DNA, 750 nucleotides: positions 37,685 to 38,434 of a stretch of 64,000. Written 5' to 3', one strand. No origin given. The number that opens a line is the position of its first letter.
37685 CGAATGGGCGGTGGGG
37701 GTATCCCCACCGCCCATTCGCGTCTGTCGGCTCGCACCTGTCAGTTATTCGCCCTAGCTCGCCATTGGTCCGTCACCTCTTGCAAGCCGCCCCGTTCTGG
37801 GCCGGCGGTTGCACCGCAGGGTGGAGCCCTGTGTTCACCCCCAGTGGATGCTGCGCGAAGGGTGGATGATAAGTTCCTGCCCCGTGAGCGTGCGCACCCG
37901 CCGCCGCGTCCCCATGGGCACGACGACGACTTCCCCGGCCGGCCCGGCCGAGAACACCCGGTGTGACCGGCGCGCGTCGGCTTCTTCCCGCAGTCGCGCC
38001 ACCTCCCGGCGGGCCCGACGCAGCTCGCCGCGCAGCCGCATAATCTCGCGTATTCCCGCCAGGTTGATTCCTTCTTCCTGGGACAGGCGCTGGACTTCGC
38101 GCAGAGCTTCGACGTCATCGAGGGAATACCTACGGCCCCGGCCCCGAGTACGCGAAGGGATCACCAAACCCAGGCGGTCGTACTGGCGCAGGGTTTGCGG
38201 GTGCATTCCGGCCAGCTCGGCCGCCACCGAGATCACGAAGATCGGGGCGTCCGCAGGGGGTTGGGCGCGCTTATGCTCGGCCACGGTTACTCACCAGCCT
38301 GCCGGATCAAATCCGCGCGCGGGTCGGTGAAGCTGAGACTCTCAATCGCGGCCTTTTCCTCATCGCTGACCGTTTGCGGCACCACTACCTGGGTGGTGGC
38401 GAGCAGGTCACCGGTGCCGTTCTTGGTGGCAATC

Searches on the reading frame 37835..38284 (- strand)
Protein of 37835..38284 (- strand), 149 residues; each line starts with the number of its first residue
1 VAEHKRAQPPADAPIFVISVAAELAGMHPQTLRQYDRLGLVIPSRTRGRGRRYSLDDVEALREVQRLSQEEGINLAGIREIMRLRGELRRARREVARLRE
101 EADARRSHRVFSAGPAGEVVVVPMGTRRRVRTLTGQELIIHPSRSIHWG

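Call 44: search_protein_families(library=pfam, proteins=[window:37835-38284:-])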
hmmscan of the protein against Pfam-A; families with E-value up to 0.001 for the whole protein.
window:37835-38284:- (149 aa): 3 families
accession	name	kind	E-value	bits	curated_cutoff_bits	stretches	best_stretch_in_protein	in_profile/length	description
PF13411.12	MerR_1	-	1.8e-17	63.6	21.6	1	18-83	3-67/69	MerR HTH family regulatory protein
PF00376.29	MerR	-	1.2e-10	41.4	28.2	1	18-53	2-38/38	MerR family regulatory protein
PF13591.12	MerR_2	-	1.4e-05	25.2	29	1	22-99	7-83/84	MerR HTH family regulatory protein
